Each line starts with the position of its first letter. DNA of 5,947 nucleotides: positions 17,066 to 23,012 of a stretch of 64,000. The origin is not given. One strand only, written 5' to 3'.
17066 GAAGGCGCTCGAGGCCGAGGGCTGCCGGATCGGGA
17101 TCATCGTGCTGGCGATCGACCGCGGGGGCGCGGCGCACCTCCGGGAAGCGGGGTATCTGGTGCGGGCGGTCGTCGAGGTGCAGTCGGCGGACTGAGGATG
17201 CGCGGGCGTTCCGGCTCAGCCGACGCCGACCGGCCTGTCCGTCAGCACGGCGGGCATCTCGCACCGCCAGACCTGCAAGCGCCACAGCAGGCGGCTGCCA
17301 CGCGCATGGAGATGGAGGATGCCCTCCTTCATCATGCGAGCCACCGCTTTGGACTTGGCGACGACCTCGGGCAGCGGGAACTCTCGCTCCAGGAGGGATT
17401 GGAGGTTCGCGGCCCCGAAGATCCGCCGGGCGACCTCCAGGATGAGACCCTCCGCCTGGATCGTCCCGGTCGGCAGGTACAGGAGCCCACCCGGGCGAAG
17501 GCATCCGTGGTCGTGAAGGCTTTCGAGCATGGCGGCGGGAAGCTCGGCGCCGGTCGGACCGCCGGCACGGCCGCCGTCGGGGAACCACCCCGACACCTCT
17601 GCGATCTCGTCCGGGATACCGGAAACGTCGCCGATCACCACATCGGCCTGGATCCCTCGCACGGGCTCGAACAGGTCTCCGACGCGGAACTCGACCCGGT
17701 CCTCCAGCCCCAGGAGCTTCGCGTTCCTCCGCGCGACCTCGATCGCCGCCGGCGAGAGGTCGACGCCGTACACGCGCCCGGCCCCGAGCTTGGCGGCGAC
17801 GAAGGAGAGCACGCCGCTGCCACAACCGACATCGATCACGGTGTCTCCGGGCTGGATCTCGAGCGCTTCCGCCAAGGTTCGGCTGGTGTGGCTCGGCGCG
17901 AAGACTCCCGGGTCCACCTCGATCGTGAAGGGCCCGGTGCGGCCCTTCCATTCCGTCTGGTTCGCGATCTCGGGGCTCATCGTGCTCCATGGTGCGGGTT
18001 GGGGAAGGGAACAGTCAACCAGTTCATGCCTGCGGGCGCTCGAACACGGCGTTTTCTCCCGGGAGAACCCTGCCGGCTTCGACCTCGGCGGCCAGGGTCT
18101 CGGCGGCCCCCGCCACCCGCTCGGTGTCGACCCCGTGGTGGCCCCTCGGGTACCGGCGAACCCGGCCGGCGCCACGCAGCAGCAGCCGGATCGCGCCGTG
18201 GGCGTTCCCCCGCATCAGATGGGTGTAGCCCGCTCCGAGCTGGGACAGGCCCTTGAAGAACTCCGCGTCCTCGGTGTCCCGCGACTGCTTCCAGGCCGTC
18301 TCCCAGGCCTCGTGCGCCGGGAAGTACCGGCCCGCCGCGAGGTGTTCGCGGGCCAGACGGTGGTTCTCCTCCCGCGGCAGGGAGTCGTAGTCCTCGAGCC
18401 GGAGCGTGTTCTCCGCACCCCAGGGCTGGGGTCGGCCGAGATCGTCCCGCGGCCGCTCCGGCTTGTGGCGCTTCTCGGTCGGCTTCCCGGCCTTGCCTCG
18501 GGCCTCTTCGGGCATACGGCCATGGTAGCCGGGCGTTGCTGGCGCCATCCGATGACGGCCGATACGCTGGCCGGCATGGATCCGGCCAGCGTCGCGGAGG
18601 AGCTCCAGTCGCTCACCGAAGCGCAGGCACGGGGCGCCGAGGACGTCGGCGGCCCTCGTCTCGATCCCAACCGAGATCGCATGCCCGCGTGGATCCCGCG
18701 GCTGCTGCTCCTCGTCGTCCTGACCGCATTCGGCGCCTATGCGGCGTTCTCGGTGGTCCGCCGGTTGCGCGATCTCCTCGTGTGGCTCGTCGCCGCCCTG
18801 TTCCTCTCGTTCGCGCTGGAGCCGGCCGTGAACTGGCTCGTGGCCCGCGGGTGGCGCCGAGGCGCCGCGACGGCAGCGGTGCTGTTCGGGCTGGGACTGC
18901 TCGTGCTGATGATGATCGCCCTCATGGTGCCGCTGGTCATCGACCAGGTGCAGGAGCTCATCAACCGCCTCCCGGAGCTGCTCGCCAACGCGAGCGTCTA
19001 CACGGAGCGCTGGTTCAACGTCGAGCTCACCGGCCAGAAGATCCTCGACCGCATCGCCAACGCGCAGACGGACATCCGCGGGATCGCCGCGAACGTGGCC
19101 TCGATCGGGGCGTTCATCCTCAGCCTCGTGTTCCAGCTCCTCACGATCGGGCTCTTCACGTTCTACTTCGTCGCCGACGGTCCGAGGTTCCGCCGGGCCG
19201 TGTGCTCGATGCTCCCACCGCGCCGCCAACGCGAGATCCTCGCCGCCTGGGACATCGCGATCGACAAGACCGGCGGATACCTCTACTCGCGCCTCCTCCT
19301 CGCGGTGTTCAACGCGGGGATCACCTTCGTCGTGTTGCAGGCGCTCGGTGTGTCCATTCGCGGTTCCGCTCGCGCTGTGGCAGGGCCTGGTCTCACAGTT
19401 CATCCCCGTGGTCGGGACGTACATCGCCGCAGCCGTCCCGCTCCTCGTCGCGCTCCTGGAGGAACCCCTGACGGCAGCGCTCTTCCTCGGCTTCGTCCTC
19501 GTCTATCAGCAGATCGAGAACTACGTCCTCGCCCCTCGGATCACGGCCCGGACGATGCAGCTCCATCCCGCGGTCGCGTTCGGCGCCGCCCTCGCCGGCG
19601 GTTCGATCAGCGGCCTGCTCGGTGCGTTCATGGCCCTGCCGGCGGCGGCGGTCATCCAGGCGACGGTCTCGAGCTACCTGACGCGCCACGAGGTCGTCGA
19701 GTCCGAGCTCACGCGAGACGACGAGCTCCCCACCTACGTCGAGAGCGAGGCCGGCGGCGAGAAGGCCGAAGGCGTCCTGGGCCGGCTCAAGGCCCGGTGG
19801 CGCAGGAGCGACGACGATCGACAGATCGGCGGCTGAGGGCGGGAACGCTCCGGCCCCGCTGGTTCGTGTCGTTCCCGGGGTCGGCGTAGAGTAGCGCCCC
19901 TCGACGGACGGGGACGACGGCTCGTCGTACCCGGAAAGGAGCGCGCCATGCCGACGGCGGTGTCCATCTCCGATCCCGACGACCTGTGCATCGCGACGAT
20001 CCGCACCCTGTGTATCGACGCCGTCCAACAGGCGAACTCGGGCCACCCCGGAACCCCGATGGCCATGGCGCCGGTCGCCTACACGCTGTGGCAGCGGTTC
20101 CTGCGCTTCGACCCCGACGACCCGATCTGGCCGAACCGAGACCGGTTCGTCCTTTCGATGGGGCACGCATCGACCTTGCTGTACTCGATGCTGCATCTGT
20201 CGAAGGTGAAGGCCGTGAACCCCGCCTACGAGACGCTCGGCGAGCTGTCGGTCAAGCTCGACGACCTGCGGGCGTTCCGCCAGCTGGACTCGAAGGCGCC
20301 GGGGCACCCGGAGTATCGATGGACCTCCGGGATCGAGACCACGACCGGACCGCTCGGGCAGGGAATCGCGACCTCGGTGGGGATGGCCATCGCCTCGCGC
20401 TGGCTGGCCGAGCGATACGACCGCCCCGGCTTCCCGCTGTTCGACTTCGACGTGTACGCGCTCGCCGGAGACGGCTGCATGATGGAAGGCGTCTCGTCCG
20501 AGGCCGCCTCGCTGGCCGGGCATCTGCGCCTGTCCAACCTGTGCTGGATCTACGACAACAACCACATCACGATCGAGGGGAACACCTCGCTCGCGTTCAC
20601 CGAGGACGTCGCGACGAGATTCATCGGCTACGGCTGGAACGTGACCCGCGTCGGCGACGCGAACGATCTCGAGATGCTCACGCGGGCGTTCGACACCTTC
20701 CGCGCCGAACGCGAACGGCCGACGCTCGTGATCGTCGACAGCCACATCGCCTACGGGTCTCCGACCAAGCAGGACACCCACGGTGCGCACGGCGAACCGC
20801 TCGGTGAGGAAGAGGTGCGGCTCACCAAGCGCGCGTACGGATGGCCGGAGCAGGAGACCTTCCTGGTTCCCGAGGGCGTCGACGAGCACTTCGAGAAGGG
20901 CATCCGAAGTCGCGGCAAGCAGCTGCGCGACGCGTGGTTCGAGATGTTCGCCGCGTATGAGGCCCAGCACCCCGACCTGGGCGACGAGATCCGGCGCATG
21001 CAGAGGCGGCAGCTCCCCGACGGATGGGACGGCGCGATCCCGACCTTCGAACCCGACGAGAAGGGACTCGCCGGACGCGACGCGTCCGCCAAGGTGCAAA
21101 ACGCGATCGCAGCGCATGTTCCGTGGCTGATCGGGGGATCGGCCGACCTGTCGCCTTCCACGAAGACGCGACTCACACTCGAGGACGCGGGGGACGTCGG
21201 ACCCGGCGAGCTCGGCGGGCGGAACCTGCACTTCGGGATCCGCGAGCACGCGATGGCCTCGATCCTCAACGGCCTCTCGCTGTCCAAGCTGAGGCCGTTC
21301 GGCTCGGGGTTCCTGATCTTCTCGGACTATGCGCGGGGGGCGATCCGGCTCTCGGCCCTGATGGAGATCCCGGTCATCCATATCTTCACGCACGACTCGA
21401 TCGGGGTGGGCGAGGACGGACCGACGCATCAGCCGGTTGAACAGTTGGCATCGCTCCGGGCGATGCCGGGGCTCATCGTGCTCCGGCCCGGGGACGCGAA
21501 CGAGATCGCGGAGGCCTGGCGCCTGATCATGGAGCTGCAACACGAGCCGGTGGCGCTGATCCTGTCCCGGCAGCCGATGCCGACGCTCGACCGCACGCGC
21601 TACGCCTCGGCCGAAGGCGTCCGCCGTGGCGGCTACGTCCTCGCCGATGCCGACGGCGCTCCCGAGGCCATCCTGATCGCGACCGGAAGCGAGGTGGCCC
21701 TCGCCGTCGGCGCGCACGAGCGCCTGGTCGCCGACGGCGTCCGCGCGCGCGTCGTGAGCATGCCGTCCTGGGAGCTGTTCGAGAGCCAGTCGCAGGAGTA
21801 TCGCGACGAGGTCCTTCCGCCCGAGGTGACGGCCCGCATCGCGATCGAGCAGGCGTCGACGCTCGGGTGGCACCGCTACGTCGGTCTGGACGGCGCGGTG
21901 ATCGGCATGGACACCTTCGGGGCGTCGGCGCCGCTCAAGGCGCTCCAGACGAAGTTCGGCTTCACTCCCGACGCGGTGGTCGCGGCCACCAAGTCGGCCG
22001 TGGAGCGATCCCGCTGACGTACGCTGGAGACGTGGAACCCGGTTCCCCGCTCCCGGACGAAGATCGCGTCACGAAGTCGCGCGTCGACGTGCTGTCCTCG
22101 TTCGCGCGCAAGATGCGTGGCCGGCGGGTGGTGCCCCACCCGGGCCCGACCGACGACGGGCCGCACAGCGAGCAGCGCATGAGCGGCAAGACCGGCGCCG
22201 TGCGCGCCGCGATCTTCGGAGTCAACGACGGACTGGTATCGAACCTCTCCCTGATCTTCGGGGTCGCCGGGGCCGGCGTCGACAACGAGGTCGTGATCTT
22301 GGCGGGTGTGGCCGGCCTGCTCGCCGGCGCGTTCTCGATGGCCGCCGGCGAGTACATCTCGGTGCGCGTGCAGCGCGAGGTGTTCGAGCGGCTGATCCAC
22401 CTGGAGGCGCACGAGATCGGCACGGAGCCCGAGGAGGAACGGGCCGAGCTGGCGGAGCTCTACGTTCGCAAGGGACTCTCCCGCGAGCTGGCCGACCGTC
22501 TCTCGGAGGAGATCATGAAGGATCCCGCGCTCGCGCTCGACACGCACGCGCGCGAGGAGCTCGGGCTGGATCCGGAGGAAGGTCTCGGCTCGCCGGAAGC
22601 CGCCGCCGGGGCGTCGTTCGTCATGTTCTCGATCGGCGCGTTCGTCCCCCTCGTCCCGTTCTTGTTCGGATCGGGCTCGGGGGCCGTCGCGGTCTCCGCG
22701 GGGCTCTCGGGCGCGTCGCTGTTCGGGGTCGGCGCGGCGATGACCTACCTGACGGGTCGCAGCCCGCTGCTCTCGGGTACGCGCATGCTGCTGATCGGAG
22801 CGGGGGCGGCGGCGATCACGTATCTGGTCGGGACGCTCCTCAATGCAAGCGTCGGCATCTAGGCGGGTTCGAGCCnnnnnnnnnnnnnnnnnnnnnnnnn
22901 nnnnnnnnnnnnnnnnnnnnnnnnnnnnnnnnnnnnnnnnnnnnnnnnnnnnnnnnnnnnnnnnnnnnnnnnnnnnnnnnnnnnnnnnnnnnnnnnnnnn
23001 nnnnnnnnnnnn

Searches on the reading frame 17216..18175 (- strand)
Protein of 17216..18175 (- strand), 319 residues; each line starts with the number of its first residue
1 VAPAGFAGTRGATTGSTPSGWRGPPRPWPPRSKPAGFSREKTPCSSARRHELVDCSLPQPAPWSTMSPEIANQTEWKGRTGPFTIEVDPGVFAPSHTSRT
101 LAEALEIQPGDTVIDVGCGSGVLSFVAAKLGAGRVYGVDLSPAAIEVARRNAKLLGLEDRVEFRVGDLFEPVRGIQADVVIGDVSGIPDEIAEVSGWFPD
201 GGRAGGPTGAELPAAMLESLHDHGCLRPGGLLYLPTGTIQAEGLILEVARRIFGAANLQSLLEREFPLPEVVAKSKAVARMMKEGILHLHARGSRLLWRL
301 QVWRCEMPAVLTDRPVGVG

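Call 9: search_protein_families(library=pfam, proteins=[window:17216-18175:-], max_evalue=0.00001)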
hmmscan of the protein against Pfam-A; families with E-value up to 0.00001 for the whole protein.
window:17216-18175:- (319 aa): 14 families
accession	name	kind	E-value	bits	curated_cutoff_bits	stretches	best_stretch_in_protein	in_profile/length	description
PF06325.19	PrmA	-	5.7e-18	65.9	22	1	102-182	152-232/296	Ribosomal protein L11 methyltransferase (PrmA)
PF13847.12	Methyltransf_31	-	8.9e-17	61.6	27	1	108-181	2-79/145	Methyltransferase domain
PF05175.20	MTS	-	2e-13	50.8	23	1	84-181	3-103/170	Methyltransferase small domain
PF13649.12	Methyltransf_25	-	4.2e-12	47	27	1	113-170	1-57/97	Methyltransferase domain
PF08241.18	Methyltransf_11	-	2.9e-10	41.1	21.2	1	114-181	1-65/95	Methyltransferase domain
PF08242.18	Methyltransf_12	-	1e-08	36.2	30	1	114-181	1-70/98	Methyltransferase domain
PF02475.24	TRM5-TYW2_MTfase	-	2.4e-08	34.6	28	1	104-181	31-109/164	TRM5/TYW2 methyltransferase domain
PF01728.25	FtsJ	-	1.3e-07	32.2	24.1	1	103-185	14-100/181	FtsJ-like methyltransferase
PF02353.26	CMAS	-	1.3e-07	31.6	27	1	99-167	52-120/273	Mycolic acid cyclopropane synthetase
PF01135.25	PCMT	-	1.4e-07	31.9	20.3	1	84-167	49-132/210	Protein-L-isoaspartate(D-aspartate) O-methyltransferase (PCMT)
PF13679.12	Methyltransf_32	-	4.4e-07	30.4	27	1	102-169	18-90/143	Methyltransferase domain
PF09445.16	Methyltransf_15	-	1.1e-06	28.8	22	1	112-181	3-71/165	RNA cap guanine-N2 methyltransferase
PF13489.12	Methyltransf_23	-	1.3e-06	28.7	27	1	100-160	12-61/164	Methyltransferase domain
PF12847.13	Methyltransf_18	-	2.4e-06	28.1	27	1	106-181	11-87/151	Methyltransferase domain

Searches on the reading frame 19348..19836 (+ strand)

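Call 9: search_protein_families(library=pfam, proteins=[window:19348-19836:+], max_evalue=0.00001)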
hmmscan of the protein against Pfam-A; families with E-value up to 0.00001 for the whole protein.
window:19348-19836:+ (162 aa): 1 family
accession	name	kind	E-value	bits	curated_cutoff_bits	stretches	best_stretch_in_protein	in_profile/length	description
PF01594.21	AI-2E_transport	-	8e-22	78.3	34.3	1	3-110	219-326/327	AI-2E family transporter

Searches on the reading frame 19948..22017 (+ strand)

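Call 9: search_protein_families(library=pfam, proteins=[window:19948-22017:+], max_evalue=0.00001)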
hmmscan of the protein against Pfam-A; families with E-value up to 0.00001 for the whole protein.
window:19948-22017:+ (689 aa): 4 families
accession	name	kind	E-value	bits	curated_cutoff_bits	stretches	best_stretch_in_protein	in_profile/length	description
PF00456.26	Transketolase_N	-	6.9e-127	423.5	22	1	12-357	3-334/334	Transketolase, thiamine diphosphate binding domain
PF02779.29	Transket_pyr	-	4.1e-46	157.2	27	1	374-543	3-171/174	Transketolase, pyrimidine binding domain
PF22613.1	Transketolase_C_1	-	4.2e-44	149.8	27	1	561-673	1-113/113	Transketolase-like TK C-terminal domain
PF02780.25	Transketolase_C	-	1.2e-10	41.8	25.9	1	564-677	3-124/124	Transketolase, C-terminal domain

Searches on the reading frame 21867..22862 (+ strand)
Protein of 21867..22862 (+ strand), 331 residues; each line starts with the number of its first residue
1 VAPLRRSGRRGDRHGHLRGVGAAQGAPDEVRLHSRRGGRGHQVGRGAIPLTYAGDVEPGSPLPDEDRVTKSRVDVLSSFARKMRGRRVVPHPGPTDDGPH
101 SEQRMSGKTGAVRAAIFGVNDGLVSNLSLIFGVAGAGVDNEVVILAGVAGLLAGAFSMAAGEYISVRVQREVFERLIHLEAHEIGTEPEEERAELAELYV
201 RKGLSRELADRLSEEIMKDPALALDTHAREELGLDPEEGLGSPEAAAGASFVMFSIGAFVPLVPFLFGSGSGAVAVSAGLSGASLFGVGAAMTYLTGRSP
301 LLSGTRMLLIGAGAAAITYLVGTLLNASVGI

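Call 9: search_protein_families(library=pfam, proteins=[window:21867-22862:+], max_evalue=0.00001)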
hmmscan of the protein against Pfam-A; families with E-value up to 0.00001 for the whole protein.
window:21867-22862:+ (331 aa): 1 family
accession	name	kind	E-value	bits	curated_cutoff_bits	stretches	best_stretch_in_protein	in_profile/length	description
PF01988.24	VIT1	-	5.7e-68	229.4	28.1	1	112-323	1-214/214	VIT family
